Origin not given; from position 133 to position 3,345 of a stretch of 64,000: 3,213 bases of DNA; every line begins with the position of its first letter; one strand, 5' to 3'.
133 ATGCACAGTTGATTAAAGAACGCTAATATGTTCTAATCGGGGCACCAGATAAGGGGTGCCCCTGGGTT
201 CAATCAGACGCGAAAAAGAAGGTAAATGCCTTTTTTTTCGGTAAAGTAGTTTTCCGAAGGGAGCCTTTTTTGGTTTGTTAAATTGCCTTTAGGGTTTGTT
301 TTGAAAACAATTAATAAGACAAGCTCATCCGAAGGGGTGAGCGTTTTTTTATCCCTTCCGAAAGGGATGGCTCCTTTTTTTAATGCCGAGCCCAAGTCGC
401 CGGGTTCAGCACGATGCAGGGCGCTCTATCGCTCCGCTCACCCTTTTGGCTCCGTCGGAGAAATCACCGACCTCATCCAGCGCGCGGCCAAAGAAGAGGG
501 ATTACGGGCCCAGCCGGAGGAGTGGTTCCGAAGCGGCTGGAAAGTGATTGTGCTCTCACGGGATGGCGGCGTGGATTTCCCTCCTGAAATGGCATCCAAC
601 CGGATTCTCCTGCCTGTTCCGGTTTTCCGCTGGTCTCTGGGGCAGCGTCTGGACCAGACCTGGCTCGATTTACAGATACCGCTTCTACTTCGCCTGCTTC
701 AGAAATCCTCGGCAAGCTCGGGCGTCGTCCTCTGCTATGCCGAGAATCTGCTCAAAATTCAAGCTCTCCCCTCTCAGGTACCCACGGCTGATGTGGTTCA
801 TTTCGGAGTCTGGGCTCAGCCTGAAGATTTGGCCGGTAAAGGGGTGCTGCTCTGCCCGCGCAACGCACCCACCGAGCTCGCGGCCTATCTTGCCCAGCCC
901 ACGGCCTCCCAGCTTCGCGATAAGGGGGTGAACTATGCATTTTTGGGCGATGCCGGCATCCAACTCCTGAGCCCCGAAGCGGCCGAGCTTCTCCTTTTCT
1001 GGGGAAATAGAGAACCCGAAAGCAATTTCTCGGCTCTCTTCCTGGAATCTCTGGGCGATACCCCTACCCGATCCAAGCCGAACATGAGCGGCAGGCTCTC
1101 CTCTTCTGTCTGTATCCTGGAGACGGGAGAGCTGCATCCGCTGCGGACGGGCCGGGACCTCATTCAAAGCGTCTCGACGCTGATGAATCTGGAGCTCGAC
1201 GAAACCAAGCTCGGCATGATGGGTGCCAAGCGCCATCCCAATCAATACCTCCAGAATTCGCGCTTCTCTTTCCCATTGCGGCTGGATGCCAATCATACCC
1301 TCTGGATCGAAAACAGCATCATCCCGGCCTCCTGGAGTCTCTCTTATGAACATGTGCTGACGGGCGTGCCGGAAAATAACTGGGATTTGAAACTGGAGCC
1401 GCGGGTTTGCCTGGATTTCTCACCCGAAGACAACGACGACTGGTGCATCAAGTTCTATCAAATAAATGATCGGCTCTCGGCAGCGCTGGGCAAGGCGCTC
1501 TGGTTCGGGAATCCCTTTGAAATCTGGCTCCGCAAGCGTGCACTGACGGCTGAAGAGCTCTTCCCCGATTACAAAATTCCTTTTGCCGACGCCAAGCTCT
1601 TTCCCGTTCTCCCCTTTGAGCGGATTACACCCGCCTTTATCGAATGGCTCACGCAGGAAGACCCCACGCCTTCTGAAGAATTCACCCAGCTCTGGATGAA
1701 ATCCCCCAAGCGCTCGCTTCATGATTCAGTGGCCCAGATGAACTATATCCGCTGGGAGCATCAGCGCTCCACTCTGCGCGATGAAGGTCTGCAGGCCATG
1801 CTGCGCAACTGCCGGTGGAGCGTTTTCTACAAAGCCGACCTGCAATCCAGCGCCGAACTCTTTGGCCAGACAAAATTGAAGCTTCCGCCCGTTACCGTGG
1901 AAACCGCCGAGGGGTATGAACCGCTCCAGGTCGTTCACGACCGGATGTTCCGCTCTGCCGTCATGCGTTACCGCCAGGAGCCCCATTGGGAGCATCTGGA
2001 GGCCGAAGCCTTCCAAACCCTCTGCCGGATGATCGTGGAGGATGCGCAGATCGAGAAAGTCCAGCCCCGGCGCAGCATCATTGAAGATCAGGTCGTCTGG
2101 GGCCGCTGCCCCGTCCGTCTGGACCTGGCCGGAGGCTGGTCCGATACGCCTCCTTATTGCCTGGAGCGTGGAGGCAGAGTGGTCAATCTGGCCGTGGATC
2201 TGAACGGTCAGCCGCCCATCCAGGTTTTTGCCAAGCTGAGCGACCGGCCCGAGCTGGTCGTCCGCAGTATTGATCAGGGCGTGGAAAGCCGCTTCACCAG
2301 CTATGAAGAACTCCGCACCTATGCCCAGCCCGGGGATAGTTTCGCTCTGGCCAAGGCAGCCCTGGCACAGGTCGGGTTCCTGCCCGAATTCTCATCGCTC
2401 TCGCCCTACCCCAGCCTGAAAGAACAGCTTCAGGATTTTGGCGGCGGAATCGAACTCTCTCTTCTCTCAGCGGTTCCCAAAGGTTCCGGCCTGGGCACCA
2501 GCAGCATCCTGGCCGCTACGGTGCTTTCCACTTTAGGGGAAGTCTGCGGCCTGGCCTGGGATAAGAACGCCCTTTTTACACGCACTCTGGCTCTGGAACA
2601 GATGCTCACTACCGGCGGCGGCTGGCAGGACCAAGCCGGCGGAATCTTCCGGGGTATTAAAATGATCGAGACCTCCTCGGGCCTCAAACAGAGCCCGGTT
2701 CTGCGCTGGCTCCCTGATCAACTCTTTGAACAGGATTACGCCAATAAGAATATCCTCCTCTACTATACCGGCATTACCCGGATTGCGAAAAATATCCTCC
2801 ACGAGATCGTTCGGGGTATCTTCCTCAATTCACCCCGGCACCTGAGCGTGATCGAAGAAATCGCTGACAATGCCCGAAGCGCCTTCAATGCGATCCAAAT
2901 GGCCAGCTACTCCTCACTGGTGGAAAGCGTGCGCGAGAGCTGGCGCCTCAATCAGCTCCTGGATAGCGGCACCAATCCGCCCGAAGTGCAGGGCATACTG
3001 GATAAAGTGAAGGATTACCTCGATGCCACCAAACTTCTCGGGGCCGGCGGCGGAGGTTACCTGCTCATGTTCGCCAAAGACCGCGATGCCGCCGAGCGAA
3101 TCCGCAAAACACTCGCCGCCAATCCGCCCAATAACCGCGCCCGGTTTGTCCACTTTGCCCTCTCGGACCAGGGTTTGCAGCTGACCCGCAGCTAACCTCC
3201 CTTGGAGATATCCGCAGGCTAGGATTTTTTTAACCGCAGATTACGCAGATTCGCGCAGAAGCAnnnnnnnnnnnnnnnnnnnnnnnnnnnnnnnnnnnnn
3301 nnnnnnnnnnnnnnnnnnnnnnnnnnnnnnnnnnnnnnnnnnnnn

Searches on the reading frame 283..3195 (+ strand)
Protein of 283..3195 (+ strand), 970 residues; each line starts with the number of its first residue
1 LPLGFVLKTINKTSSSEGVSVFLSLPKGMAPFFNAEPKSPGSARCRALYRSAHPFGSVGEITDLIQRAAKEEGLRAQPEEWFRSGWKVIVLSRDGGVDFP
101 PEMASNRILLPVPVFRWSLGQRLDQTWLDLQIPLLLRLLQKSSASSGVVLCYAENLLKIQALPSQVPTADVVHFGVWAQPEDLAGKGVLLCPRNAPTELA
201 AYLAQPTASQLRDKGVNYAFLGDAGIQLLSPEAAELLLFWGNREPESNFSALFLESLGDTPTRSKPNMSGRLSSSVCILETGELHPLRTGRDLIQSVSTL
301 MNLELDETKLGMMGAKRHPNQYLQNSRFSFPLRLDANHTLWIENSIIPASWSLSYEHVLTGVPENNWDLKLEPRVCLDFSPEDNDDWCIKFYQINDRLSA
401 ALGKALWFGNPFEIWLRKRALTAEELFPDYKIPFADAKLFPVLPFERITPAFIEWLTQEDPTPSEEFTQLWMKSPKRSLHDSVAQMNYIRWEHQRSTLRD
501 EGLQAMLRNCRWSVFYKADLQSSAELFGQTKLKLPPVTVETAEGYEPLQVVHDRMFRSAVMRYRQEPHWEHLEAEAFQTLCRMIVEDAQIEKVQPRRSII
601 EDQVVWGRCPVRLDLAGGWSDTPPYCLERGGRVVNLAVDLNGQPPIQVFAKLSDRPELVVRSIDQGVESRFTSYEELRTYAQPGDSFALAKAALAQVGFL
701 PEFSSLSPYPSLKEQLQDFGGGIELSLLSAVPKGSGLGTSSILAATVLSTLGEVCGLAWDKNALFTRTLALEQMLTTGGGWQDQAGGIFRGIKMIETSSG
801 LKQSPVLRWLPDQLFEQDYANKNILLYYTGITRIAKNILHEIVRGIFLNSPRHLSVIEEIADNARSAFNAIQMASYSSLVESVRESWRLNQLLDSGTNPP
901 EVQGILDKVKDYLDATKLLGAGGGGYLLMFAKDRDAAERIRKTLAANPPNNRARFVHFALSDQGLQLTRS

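Call 11: search_protein_families(library=pfam, proteins=[window:283-3195:+])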
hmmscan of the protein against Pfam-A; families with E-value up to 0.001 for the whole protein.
window:283-3195:+ (970 aa): 2 families
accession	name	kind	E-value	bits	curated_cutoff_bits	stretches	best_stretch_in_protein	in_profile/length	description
PF00288.32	GHMP_kinases_N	-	3.1e-10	40.5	22.3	1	716-789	14-85/87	GHMP kinases N terminal domain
PF08544.19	GHMP_kinases_C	-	2.2e-06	28.4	21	1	882-947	16-82/85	GHMP kinases C terminal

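Call 37: find_homologous_proteins(query=window:283-3195:+, max_evalue=1e-100)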
Query window:283-3195:+ (970 aa): 773 proteins with E <= 1e-100 among 8000 candidates; the best 120 are listed.
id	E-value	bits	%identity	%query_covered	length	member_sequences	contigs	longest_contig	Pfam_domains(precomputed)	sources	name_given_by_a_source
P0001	0.0e+0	2113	95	99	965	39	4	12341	PF00288.33,PF08544.19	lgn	-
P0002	0.0e+0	1956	88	99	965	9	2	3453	PF00288.33,PF08544.19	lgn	-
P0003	0.0e+0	1868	84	99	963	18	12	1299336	PF00288.33,PF08544.19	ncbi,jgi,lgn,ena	jgi:galactokinase/mevalonate kinase-like predicted kinase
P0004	0.0e+0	1435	66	98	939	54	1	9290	PF00288.33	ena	-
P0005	0.0e+0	1346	61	98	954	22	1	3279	PF00288.33,PF08544.19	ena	-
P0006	0.0e+0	1103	54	99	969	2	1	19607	PF07959.19,PF00288.33,PF08544.19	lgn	-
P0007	0.0e+0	1090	55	94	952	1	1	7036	PF07959.19,PF00288.33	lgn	-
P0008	0.0e+0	1076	53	99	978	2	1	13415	PF07959.19,PF00288.33,PF08544.19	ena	-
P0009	0.0e+0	1075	53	99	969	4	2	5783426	PF07959.19,PF00288.33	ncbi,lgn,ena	-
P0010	0.0e+0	1069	52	99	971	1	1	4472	PF07959.19,PF00288.33,PF08544.19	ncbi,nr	ncbi:MAG: bifunctional fucokinase/L-fucose-1-P-guanylyltransferase [Chloroflexi bacterium]|nr:bifunc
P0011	0.0e+0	1066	53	98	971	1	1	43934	PF07959.19,PF00288.33,PF08544.19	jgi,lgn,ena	-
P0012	0.0e+0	1064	55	92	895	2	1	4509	PF00288.33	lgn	-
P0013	0.0e+0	1056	52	99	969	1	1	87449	PF07959.19,PF00288.33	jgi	jgi:galactokinase/mevalonate kinase-like predicted kinase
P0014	0.0e+0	1054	52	98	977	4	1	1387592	PF07959.19,PF00288.33,PF08544.19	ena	-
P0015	0.0e+0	1051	51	99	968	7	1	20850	PF07959.19,PF00288.33,PF08544.19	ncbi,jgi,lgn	-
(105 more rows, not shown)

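Call 38: find_encoding_contigs(protein=P0003, flank=10000, max_places=6)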
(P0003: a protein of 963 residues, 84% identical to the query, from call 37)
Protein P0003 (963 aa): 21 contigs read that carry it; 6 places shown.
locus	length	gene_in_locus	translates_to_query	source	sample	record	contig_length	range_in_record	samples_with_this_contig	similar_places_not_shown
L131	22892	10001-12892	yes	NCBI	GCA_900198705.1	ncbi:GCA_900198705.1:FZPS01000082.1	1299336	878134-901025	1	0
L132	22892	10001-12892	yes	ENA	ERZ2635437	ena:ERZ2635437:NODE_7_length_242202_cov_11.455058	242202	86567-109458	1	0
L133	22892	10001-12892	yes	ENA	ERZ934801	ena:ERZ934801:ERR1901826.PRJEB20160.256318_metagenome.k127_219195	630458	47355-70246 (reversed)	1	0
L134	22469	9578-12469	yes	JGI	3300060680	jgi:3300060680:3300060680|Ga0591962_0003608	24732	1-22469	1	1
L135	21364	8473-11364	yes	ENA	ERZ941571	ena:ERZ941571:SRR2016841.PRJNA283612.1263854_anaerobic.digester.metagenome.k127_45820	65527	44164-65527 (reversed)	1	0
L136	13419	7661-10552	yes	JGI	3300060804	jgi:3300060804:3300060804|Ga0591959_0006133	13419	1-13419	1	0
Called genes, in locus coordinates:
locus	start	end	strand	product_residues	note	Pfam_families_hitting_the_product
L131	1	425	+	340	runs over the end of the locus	PF06439:3keto-disac_hyd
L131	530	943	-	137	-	-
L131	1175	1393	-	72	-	-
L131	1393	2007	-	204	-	PF04343:DUF488, PF22751:DUF488-N3a (weak)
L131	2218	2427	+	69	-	-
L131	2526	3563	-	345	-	PF01075:Glyco_transf_9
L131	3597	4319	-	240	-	PF00149:Metallophos, PF12850:Metallophos_2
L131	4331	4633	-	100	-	PF00708:Acylphosphatase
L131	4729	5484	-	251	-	PF01138:RNase_PH, PF03725:RNase_PH_C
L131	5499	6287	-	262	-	PF06439:3keto-disac_hyd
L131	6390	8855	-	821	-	PF03030:H_PPase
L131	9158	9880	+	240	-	PF00081:Sod_Fe_N, PF02777:Sod_Fe_C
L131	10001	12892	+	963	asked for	PF00288:GHMP_kinases_N, PF08544:GHMP_kinases_C (weak)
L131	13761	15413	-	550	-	-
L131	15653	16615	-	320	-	PF01479:S4 (weak), PF00849:PseudoU_synth_2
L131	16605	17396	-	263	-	PF01790:LGT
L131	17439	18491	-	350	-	PF01408:GFO_IDH_MocA, PF22725:GFO_IDH_MocA_C3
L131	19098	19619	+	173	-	-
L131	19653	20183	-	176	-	PF01288:HPPK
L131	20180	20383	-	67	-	-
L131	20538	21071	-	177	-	-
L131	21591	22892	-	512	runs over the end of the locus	PF00117:GATase, PF07722:Peptidase_C26 (faint), PF02540:NAD_synthase (weak), PF00958:GMP_synt_C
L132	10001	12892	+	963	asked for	PF00288:GHMP_kinases_N, PF08544:GHMP_kinases_C (weak)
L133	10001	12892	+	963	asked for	PF00288:GHMP_kinases_N, PF08544:GHMP_kinases_C (weak)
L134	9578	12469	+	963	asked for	PF00288:GHMP_kinases_N, PF08544:GHMP_kinases_C (weak)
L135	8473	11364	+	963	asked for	PF00288:GHMP_kinases_N, PF08544:GHMP_kinases_C (weak)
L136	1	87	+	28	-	?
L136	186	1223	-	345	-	PF01075:Glyco_transf_9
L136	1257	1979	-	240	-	PF00149:Metallophos, PF12850:Metallophos_2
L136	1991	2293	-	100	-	PF00708:Acylphosphatase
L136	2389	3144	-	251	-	PF01138:RNase_PH, PF03725:RNase_PH_C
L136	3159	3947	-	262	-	PF06439:3keto-disac_hyd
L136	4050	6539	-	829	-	PF03030:H_PPase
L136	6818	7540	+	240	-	PF00081:Sod_Fe_N, PF02777:Sod_Fe_C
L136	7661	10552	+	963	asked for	PF00288:GHMP_kinases_N, PF08544:GHMP_kinases_C (weak)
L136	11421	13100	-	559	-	PF23023:Anti-Pycsar_Apyc1 (faint)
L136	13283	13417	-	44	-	?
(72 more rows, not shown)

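Call 39: find_encoding_contigs(protein=P0001, flank=10000, max_places=6)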
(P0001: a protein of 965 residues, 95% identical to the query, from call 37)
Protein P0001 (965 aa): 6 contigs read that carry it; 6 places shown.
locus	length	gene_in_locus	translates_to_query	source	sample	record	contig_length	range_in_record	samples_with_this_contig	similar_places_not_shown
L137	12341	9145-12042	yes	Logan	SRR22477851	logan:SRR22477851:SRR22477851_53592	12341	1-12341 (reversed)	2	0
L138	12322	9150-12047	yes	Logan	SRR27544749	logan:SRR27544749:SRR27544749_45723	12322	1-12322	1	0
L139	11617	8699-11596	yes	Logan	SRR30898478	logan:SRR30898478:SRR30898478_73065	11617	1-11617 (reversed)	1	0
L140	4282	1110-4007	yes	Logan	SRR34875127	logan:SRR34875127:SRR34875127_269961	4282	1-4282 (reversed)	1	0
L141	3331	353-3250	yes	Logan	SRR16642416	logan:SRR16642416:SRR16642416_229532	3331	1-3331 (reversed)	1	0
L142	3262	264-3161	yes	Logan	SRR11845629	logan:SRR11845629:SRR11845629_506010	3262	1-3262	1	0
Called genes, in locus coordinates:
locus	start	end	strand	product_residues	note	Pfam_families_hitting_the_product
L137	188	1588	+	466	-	PF01120:Alpha_L_fucos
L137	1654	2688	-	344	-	PF01075:Glyco_transf_9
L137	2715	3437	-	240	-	PF00149:Metallophos, PF12850:Metallophos_2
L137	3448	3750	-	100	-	PF00708:Acylphosphatase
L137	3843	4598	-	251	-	PF01138:RNase_PH, PF03725:RNase_PH_C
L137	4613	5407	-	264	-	PF06439:3keto-disac_hyd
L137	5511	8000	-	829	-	PF03030:H_PPase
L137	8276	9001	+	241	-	PF00081:Sod_Fe_N, PF02777:Sod_Fe_C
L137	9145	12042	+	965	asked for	PF00288:GHMP_kinases_N, PF08544:GHMP_kinases_C (weak)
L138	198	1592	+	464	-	PF01120:Alpha_L_fucos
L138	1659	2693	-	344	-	PF01075:Glyco_transf_9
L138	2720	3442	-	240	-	PF00149:Metallophos, PF12850:Metallophos_2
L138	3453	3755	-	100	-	PF00708:Acylphosphatase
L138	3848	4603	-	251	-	PF01138:RNase_PH, PF03725:RNase_PH_C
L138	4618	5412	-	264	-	PF06439:3keto-disac_hyd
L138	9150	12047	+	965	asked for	PF00288:GHMP_kinases_N, PF08544:GHMP_kinases_C (weak)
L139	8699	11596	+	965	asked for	PF00288:GHMP_kinases_N, PF08544:GHMP_kinases_C (weak)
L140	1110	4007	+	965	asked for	PF00288:GHMP_kinases_N, PF08544:GHMP_kinases_C (weak)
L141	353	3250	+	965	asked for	PF00288:GHMP_kinases_N, PF08544:GHMP_kinases_C (weak)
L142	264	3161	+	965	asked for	PF00288:GHMP_kinases_N, PF08544:GHMP_kinases_C (weak)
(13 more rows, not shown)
